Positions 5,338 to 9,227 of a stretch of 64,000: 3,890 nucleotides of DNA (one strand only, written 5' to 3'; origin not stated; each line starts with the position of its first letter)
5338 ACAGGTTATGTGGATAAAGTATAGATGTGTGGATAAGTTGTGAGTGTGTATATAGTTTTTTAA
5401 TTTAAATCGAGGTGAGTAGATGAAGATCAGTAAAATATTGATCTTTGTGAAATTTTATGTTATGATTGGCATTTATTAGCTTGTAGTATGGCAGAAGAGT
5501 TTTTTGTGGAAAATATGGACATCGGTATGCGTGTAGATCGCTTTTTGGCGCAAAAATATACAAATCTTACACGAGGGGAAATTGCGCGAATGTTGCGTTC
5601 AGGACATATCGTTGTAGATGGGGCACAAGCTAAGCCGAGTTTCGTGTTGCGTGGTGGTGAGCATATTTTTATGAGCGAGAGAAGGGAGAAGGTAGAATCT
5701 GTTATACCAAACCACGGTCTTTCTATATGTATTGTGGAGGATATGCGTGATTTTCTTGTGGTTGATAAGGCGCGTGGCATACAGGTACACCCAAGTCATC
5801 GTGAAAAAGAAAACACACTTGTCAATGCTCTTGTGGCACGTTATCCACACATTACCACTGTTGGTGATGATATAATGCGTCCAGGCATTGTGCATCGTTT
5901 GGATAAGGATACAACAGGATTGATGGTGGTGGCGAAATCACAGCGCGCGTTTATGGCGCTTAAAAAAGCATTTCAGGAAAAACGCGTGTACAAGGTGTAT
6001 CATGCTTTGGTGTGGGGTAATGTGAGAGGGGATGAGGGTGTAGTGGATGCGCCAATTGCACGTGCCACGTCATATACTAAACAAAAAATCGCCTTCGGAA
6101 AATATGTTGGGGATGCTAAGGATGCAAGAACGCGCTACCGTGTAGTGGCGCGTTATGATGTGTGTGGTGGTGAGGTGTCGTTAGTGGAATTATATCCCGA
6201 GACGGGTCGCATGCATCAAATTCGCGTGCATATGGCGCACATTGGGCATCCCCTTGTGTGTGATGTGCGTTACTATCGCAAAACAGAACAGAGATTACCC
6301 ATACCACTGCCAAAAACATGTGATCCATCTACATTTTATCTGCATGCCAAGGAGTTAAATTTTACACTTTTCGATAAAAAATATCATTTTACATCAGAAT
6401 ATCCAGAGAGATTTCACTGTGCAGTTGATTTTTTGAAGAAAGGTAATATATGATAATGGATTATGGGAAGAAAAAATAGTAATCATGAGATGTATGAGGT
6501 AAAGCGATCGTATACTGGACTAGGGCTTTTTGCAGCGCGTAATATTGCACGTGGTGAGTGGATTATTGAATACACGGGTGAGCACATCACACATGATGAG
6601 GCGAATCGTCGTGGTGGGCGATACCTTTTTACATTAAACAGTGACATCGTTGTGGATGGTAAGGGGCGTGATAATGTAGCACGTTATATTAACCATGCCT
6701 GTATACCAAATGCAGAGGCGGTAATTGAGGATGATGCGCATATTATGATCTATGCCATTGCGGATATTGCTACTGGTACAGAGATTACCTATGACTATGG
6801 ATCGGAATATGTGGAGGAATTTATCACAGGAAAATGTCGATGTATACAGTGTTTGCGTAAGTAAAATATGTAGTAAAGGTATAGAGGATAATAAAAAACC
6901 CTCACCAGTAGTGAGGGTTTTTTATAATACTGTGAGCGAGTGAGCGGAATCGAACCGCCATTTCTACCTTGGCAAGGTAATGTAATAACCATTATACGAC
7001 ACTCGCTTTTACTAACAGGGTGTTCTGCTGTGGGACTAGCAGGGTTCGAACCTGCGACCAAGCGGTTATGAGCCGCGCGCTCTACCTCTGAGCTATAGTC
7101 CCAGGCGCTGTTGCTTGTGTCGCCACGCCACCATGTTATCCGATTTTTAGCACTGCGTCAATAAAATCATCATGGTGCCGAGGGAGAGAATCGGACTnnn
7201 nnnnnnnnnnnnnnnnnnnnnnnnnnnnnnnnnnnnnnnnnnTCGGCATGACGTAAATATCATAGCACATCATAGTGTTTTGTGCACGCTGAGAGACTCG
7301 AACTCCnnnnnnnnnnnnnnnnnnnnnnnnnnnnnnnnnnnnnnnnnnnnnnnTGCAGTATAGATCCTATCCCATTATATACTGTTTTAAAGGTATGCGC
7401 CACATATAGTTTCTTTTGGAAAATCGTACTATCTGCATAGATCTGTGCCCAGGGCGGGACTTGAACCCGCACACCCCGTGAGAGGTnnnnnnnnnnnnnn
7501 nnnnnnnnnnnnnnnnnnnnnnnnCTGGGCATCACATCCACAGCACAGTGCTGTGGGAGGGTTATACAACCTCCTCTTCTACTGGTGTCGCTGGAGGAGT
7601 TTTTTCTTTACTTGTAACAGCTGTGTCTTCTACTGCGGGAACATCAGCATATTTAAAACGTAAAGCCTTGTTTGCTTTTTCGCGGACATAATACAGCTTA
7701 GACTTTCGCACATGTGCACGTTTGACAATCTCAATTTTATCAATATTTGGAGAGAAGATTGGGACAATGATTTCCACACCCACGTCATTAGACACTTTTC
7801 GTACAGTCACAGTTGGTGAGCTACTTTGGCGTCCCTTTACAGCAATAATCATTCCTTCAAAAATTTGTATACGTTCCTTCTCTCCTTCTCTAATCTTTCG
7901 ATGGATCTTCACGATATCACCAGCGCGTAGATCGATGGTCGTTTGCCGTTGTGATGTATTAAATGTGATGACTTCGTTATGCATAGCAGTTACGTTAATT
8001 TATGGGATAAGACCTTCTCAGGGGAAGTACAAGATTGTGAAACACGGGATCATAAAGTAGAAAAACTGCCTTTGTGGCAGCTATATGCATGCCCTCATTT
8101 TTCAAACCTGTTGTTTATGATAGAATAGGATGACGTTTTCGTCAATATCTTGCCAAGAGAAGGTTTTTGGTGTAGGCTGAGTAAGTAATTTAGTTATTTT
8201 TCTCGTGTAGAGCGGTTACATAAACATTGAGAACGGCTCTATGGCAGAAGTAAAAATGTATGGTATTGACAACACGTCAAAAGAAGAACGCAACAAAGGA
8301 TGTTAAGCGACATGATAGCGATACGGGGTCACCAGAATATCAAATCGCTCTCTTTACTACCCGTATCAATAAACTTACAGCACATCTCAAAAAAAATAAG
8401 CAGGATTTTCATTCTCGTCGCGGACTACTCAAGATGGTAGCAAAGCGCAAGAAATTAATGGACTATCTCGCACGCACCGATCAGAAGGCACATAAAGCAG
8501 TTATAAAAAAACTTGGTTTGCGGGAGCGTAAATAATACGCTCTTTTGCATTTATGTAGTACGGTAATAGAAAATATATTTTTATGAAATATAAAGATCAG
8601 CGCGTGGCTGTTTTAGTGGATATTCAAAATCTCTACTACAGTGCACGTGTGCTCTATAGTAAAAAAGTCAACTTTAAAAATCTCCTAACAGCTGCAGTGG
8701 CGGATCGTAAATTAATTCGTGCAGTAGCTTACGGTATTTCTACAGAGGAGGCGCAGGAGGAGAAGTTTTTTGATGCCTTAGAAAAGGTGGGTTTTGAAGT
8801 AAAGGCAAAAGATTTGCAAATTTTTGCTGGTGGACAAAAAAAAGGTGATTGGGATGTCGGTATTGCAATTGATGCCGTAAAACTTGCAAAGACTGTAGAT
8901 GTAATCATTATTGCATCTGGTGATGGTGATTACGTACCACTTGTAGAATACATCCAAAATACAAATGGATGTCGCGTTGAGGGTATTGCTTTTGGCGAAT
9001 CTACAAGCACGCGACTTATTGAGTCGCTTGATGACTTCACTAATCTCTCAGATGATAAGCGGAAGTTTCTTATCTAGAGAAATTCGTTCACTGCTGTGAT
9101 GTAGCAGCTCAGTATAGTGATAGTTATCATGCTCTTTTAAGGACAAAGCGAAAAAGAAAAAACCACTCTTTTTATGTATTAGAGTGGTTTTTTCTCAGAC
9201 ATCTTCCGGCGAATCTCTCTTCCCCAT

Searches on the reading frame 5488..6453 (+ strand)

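Call 10: search_protein_families(library=pfam, proteins=[window:5488-6453:+])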
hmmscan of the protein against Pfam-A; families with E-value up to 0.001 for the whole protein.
window:5488-6453:+ (321 aa): 2 families
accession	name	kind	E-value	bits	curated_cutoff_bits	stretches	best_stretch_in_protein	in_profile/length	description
PF00849.27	PseudoU_synth_2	-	8.2e-30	104.5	26.8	1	88-251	1-152/152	RNA pseudouridylate synthase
PF01479.30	S4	-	1.8e-07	31.2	22.8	1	14-60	1-48/48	S4 domain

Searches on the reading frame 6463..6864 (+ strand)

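Call 10: search_protein_families(library=pfam, proteins=[window:6463-6864:+])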
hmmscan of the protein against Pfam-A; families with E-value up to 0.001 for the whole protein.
window:6463-6864:+ (133 aa): 1 family
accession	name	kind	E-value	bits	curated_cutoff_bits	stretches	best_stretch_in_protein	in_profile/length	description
PF00856.33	SET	-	4.5e-25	88.5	22.4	1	19-113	1-105/105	SET domain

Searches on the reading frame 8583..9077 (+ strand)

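Call 10: search_protein_families(library=pfam, proteins=[window:8583-9077:+])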
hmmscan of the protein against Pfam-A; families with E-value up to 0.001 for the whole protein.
window:8583-9077:+ (164 aa): 1 family
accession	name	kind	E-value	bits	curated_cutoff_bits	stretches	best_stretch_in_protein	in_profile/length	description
PF01936.24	NYN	-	1.3e-35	123.4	24.2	1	7-155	1-144/145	NYN domain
